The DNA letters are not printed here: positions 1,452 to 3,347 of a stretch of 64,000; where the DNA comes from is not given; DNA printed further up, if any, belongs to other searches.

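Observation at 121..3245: Slam/DUF560 (type XI secretion-like) translocon paired with a non-lipoprotein FecR-domain cargo candidate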

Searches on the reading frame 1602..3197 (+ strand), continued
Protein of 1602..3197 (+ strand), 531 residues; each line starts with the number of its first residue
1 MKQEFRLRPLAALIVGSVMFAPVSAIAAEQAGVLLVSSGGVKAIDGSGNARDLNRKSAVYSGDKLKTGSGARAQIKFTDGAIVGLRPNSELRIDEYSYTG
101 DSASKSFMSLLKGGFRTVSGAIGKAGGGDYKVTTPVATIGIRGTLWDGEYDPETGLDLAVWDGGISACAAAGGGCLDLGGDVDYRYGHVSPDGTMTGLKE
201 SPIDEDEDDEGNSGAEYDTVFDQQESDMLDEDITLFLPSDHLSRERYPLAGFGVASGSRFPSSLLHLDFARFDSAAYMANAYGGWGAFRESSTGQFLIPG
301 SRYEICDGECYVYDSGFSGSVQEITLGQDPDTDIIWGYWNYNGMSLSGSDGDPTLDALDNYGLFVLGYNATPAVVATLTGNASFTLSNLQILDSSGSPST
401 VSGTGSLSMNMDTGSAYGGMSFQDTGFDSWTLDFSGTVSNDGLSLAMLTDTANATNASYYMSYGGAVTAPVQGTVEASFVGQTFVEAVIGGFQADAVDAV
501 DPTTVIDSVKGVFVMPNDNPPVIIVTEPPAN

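Call 44: search_protein_families(library=pfam, proteins=[L016:3416-4978:+, L024:9950-11503:+, L043:9980-11452:+, L047:9887-11353:+, L047:11340-12767:+, L033:3763-5172:+, L081:9887-11563:+, L003:9917-14155:+, L034:13896-17150:+, L041:9938-13000:+], max_evalue=0.1)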
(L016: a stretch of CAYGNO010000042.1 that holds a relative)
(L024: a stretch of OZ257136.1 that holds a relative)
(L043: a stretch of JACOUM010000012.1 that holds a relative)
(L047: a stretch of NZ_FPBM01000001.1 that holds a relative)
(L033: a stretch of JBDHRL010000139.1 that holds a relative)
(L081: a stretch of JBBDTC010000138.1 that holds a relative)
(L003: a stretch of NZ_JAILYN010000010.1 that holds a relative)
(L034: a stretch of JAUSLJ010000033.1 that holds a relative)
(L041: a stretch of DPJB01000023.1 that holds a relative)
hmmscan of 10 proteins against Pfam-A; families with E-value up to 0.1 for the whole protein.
L016:3416-4978:+ (521 aa): 2 families
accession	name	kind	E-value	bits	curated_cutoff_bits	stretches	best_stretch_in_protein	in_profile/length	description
PF04773.18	FecR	-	3.1e-13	50.4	24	1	73-173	3-96/97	FecR protein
PF21621.3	MPI_cupin_dom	-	0.094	13.1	27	0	165-193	32-60/79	Mannose-6-phosphate isomerase, cupin domain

L024:9950-11503:+ (518 aa): 2 families
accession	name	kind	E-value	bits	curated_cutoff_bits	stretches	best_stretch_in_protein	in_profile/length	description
PF04773.18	FecR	-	8.7e-13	49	24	1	74-176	1-96/97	FecR protein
PF01298.24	TbpB_B_D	-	6.8e-05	23.8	26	1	401-503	26-125/126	C-lobe and N-lobe beta barrels of Tf-binding protein B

L043:9980-11452:+ (491 aa): 1 family
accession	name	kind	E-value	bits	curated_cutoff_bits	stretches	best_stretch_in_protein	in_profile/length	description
PF04773.18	FecR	-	9.5e-15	55.3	24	1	70-173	1-96/97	FecR protein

L047:9887-11353:+ (489 aa): 1 family
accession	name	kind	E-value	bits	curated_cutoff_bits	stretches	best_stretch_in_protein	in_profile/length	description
PF04773.18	FecR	-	4.8e-13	49.8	24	1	82-172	3-86/97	FecR protein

L047:11340-12767:+ (476 aa): 1 family
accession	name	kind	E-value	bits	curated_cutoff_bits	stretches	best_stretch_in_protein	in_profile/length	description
PF04773.18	FecR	-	1.3e-12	48.4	24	1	87-177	3-86/97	FecR protein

L033:3763-5172:+ (470 aa): 1 family
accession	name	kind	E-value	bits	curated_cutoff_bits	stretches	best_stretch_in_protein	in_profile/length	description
PF04773.18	FecR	-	4.1e-13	50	24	1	68-169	2-97/97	FecR protein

L081:9887-11563:+ (559 aa): 1 family
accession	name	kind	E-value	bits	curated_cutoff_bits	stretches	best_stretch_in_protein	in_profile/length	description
PF04773.18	FecR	-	3.9e-11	43.7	24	1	98-197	1-94/97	FecR protein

L003:9917-14155:+ (1413 aa): 1 family
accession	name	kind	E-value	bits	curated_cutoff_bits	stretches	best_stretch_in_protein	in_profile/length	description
PF04773.18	FecR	-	2.6e-13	50.7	24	1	86-188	2-96/97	FecR protein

L034:13896-17150:+ (1085 aa): 1 family
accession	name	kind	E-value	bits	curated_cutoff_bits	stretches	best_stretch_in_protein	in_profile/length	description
PF04773.18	FecR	-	6.2e-10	39.8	24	1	79-181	2-96/97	FecR protein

L041:9938-13000:+ (1021 aa): 2 families
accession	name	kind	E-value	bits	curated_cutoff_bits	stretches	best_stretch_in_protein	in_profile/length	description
PF04773.18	FecR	-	3e-13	50.4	24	1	77-179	1-96/97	FecR protein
PF01298.24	TbpB_B_D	-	0.014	16.4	26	0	916-995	34-109/126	C-lobe and N-lobe beta barrels of Tf-binding protein B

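Call 55: find_encoding_contigs(protein=P0099, flank=10000, max_places=2)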
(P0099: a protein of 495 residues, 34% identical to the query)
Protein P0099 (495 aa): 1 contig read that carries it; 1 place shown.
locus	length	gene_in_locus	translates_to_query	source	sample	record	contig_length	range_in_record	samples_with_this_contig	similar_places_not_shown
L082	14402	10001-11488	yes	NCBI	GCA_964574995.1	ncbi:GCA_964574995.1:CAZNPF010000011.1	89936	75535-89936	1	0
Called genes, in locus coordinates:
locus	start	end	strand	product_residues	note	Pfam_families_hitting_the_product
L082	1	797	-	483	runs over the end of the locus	PF01435:Peptidase_M48, PF07719:TPR_2 (faint), PF13428:TPR_14 (faint), PF13432:TPR_16 (weak), PF14559:TPR_19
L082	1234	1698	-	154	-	PF00578:AhpC-TSA, PF08534:Redoxin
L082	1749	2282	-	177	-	PF13291:ACT_4 (faint), PF13740:ACT_6, PF22629:ACT_AHAS_ss (faint), PF01842:ACT (weak)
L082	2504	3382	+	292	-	PF00701:DHDPS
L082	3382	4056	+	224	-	PF06804:BamC_C (weak)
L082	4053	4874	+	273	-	PF23023:Anti-Pycsar_Apyc1 (weak), PF00753:Lactamase_B, PF12706:Lactamase_B_2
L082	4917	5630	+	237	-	PF01259:SAICAR_synt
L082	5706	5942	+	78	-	PF20487:DUF6726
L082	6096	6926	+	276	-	-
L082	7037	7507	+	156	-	-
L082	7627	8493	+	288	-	PF00085:Thioredoxin, PF13098:Thioredoxin_2, PF14561:TPR_20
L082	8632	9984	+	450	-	PF13432:TPR_16 (weak), PF14559:TPR_19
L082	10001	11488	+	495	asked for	PF04773:FecR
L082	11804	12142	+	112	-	PF00543:P-II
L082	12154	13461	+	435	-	PF00909:Ammonium_transp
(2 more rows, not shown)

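Call 69: find_encoding_contigs(protein=P0090, flank=6000, max_places=2)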
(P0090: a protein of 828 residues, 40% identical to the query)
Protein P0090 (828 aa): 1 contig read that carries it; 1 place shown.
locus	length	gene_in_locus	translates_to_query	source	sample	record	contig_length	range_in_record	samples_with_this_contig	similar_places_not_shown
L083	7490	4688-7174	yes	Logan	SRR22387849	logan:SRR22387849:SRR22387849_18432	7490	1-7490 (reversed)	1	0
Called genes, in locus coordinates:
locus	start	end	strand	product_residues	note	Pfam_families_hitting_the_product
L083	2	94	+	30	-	?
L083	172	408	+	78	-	PF20487:DUF6726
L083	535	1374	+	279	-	-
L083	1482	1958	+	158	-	-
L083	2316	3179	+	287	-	PF00085:Thioredoxin, PF13098:Thioredoxin_2, PF14561:TPR_20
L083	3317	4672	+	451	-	PF13428:TPR_14 (faint), PF16918:PknG_TPR (weak), PF07719:TPR_2 (faint), PF13432:TPR_16 (weak), PF14559:TPR_19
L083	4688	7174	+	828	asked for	PF04773:FecR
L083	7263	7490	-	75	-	?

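Call 70: find_encoding_contigs(protein=P0100, flank=8000, max_places=2)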
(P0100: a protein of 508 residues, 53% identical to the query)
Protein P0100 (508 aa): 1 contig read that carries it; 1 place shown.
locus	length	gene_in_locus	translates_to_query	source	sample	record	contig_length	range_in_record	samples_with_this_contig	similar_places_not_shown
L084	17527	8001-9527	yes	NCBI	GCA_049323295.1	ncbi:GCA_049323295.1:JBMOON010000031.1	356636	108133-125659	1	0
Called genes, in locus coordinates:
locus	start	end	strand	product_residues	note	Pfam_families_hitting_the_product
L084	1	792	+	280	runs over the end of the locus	PF23023:Anti-Pycsar_Apyc1 (weak), PF00753:Lactamase_B, PF12706:Lactamase_B_2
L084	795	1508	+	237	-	PF01259:SAICAR_synt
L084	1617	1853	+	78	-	PF20487:DUF6726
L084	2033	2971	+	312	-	-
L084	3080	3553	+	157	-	-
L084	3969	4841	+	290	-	PF00085:Thioredoxin, PF13098:Thioredoxin_2, PF14561:TPR_20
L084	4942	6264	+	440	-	PF16918:PknG_TPR (weak), PF07719:TPR_2 (faint), PF14559:TPR_19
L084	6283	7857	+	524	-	PF04773:FecR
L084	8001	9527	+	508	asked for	PF04773:FecR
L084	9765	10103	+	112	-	PF00543:P-II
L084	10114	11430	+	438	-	PF00909:Ammonium_transp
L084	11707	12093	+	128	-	-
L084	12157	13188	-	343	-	PF12625:Arabinose_bd, PF12833:HTH_18, PF00165:HTH_AraC (weak)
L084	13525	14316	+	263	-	-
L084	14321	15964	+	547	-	PF03321:GH3, PF23571:GH3_M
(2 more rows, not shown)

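Call 79: search_protein_families(library=pfam, proteins=[L016:1994-3412:+, L043:8516-9970:+, L073:2081-3472:+, L022:8523-9869:+, L024:8608-9960:+, L005:8582-9931:+, L029:8605-9948:+, L018:6556-7941:+, L047:8487-9863:+, L041:8623-9960:+], max_evalue=0.001)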
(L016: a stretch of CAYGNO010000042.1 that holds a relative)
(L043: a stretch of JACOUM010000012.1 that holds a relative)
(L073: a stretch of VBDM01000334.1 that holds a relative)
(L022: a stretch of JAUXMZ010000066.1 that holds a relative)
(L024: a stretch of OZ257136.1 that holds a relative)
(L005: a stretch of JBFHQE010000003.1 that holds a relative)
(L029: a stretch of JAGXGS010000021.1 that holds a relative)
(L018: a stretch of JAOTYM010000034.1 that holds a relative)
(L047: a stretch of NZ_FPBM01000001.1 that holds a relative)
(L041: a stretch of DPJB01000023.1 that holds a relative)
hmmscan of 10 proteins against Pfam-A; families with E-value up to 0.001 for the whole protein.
L016:1994-3412:+ (473 aa): 9 families
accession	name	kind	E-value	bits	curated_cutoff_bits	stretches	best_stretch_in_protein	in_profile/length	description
PF04575.19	SlipAM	-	4.7e-11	43.2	22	1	270-472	86-288/288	Surface lipoprotein assembly modifier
PF14559.12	TPR_19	-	1.2e-10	42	25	1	99-158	1-61/68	Tetratricopeptide repeat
PF07719.23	TPR_2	-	2.6e-07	30.7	27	0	93-122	5-34/34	Tetratricopeptide repeat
PF13432.12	TPR_16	-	3.2e-07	31.1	32.7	1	93-153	1-61/65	Tetratricopeptide repeat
PF13505.12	OMP_b-brl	-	1.5e-05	25.7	28.7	0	346-472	46-175/175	Outer membrane protein beta-barrel domain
PF13371.12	TPR_9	-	7.6e-05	23.1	35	1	99-162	5-68/73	Tetratricopeptide repeat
PF12895.13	ANAPC3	-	8e-05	23.3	27.2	0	56-114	24-81/82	Anaphase-promoting complex, cyclosome, subunit 3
PF13181.12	TPR_8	-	0.00016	22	25.7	0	93-122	5-34/34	Tetratricopeptide repeat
PF00515.34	TPR_1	-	0.00025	21.2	27.8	0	93-122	5-34/34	Tetratricopeptide repeat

L043:8516-9970:+ (485 aa): 8 families
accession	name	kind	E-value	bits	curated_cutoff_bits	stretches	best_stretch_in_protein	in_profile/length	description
PF14559.12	TPR_19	-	1.9e-11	44.5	25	1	111-167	1-57/68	Tetratricopeptide repeat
PF04575.19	SlipAM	-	1.4e-08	35.1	22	1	305-484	109-288/288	Surface lipoprotein assembly modifier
PF13432.12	TPR_16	-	3.5e-06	27.8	32.7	1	105-160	1-56/65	Tetratricopeptide repeat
PF07719.23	TPR_2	-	1.7e-05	25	27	0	105-134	5-34/34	Tetratricopeptide repeat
PF13181.12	TPR_8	-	0.00013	22.3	25.7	0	105-134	5-34/34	Tetratricopeptide repeat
PF13505.12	OMP_b-brl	-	0.00028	21.5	28.7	0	298-484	28-175/175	Outer membrane protein beta-barrel domain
PF13371.12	TPR_9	-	0.00028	21.3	35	1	110-173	4-67/73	Tetratricopeptide repeat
PF00515.34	TPR_1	-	0.00053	20.1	27.8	0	105-134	5-34/34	Tetratricopeptide repeat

L073:2081-3472:+ (464 aa): 9 families
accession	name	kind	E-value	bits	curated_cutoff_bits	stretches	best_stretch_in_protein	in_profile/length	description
PF14559.12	TPR_19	-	3e-10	40.7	25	1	95-154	1-61/68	Tetratricopeptide repeat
PF04575.19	SlipAM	-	9.3e-09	35.7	22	1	178-462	7-286/288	Surface lipoprotein assembly modifier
PF13371.12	TPR_9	-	4.9e-08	33.3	35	1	94-158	4-68/73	Tetratricopeptide repeat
PF07719.23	TPR_2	-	1.2e-07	31.8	27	0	89-118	5-34/34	Tetratricopeptide repeat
PF13181.12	TPR_8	-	2.4e-06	27.7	25.7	0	89-118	5-34/34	Tetratricopeptide repeat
PF13432.12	TPR_16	-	5.6e-06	27.1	32.7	1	89-138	1-50/65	Tetratricopeptide repeat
PF13428.12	TPR_14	-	2.1e-05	25.2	23.5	0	89-127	5-43/44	Tetratricopeptide repeat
PF13174.12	TPR_6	-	3.3e-05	24.7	26.3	0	125-150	6-31/33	Tetratricopeptide repeat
PF12895.13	ANAPC3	-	0.00022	21.9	27.2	0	102-145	6-49/82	Anaphase-promoting complex, cyclosome, subunit 3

L022:8523-9869:+ (449 aa): 6 families
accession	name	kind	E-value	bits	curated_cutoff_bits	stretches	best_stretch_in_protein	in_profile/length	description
PF04575.19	SlipAM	-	2.5e-09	37.6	22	1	162-449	6-288/288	Surface lipoprotein assembly modifier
PF14559.12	TPR_19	-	3.5e-08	34.1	25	1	76-127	1-52/68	Tetratricopeptide repeat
PF13432.12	TPR_16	-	4.7e-05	24.2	32.7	1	71-116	2-47/65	Tetratricopeptide repeat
PF07719.23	TPR_2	-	0.00019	21.7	27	0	70-99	5-34/34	Tetratricopeptide repeat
PF12895.13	ANAPC3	-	0.00045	20.9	27.2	0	52-119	9-75/82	Anaphase-promoting complex, cyclosome, subunit 3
PF13371.12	TPR_9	-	0.00096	19.6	35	0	76-125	5-54/73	Tetratricopeptide repeat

L024:8608-9960:+ (451 aa): 3 families
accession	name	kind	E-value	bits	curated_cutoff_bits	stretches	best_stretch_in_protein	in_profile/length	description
PF14559.12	TPR_19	-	4.8e-10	40.1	25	2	80-133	1-54/68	Tetratricopeptide repeat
PF04575.19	SlipAM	-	3.1e-07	30.7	22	1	237-449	74-286/288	Surface lipoprotein assembly modifier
PF13432.12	TPR_16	-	0.0001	23.1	32.7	1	74-126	1-52/65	Tetratricopeptide repeat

L005:8582-9931:+ (450 aa): 13 families
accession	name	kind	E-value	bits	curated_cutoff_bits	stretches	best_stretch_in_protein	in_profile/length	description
PF14559.12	TPR_19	-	2e-10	41.3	25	1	79-139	1-62/68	Tetratricopeptide repeat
PF07719.23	TPR_2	-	7.9e-08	32.3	27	1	107-134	5-32/34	Tetratricopeptide repeat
PF13371.12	TPR_9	-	2e-07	31.4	35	1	79-144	5-70/73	Tetratricopeptide repeat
PF13505.12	OMP_b-brl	-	4.3e-07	30.7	28.7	1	288-449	12-175/175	Outer membrane protein beta-barrel domain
PF13432.12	TPR_16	-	6.3e-07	30.2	32.7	1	76-136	4-64/65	Tetratricopeptide repeat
PF00515.34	TPR_1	-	9.3e-06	25.7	27.8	1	105-134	3-32/34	Tetratricopeptide repeat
PF13176.12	TPR_7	-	3.2e-05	24.1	27.9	1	107-133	3-29/36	Tetratricopeptide repeat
PF13428.12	TPR_14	-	8.5e-05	23.3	23.5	0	104-135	2-33/44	Tetratricopeptide repeat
PF10082.15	BBP2_2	-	9.2e-05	21.9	23.7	1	362-448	291-377/378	Putative beta-barrel porin 2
PF13174.12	TPR_6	-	0.00013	22.8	26.3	0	109-134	6-31/33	Tetratricopeptide repeat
PF13374.12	TPR_10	-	0.00013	22.3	27.5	1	105-132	4-31/42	Tetratricopeptide repeat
PF11059.14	DUF2860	-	0.00052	19.7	22.9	1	357-448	201-294/294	Protein of unknown function (DUF2860)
PF03704.23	BTAD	-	0.00075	20.3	22.1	0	75-130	68-123/146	Bacterial transcriptional activator domain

L029:8605-9948:+ (448 aa): 9 families
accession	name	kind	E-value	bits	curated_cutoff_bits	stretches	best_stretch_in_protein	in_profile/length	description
PF13371.12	TPR_9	-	2.7e-09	37.3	35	1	76-143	3-70/73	Tetratricopeptide repeat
PF14559.12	TPR_19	-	4e-08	33.9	25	1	78-139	1-63/68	Tetratricopeptide repeat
PF13432.12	TPR_16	-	8.8e-08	32.9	32.7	1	74-133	3-62/65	Tetratricopeptide repeat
PF07719.23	TPR_2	-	1.3e-06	28.5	27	0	106-133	5-32/34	Tetratricopeptide repeat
PF11059.14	DUF2860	-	6.8e-05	22.6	22.9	1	358-446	203-293/294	Protein of unknown function (DUF2860)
PF04575.19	SlipAM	-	9.6e-05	22.5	22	1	170-441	12-281/288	Surface lipoprotein assembly modifier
PF13428.12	TPR_14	-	0.00023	22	23.5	0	103-137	2-37/44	Tetratricopeptide repeat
PF16918.11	PknG_TPR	-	0.00034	20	27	1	38-99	98-159/340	Protein kinase G tetratricopeptide repeat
PF13174.12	TPR_6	-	0.00071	20.5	26.3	0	104-133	2-31/33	Tetratricopeptide repeat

L018:6556-7941:+ (462 aa): 6 families
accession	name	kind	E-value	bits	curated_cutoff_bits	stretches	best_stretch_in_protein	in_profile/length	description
PF14559.12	TPR_19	-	2.2e-09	37.9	25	1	89-144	2-57/68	Tetratricopeptide repeat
PF13432.12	TPR_16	-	4.9e-07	30.5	32.7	1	85-138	4-56/65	Tetratricopeptide repeat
PF13371.12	TPR_9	-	5.6e-06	26.7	35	1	88-153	5-70/73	Tetratricopeptide repeat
PF07719.23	TPR_2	-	2.4e-05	24.5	27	0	117-143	6-32/34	Tetratricopeptide repeat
PF13428.12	TPR_14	-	9.6e-05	23.2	23.5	1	82-121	5-44/44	Tetratricopeptide repeat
PF12895.13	ANAPC3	-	0.00015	22.4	27.2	1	63-133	8-77/82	Anaphase-promoting complex, cyclosome, subunit 3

L047:8487-9863:+ (459 aa): 5 families
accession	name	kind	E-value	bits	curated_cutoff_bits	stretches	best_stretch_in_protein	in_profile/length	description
PF04575.19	SlipAM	-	6.6e-12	46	22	1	232-459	54-288/288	Surface lipoprotein assembly modifier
PF14559.12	TPR_19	-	2.2e-06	28.3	25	1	89-137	3-51/68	Tetratricopeptide repeat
PF13432.12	TPR_16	-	0.00015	22.6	32.7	1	83-133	3-53/65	Tetratricopeptide repeat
PF12895.13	ANAPC3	-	0.00034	21.3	27.2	0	90-158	2-70/82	Anaphase-promoting complex, cyclosome, subunit 3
PF10082.15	BBP2_2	-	0.00064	19.1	23.7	0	384-456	309-375/378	Putative beta-barrel porin 2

L041:8623-9960:+ (446 aa): 7 families
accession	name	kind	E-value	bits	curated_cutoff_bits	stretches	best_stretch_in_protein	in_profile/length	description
PF14559.12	TPR_19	-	1.1e-12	48.5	25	1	71-136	1-67/68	Tetratricopeptide repeat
PF23914.1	TPR_CcmH_CycH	-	2.7e-06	27.7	42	1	65-127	54-116/158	Cytochrome c-type biogenesis protein H TPR domain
PF07719.23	TPR_2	-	6.9e-06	26.2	27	1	65-94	5-34/34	Tetratricopeptide repeat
PF10082.15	BBP2_2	-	7.8e-06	25.4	23.7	1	386-445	318-377/378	Putative beta-barrel porin 2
PF04575.19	SlipAM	-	8.8e-06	25.9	22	1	160-441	9-283/288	Surface lipoprotein assembly modifier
PF13181.12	TPR_8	-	8e-05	23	25.7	0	65-94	5-34/34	Tetratricopeptide repeat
PF12895.13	ANAPC3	-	0.00057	20.6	27.2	0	24-87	20-82/82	Anaphase-promoting complex, cyclosome, subunit 3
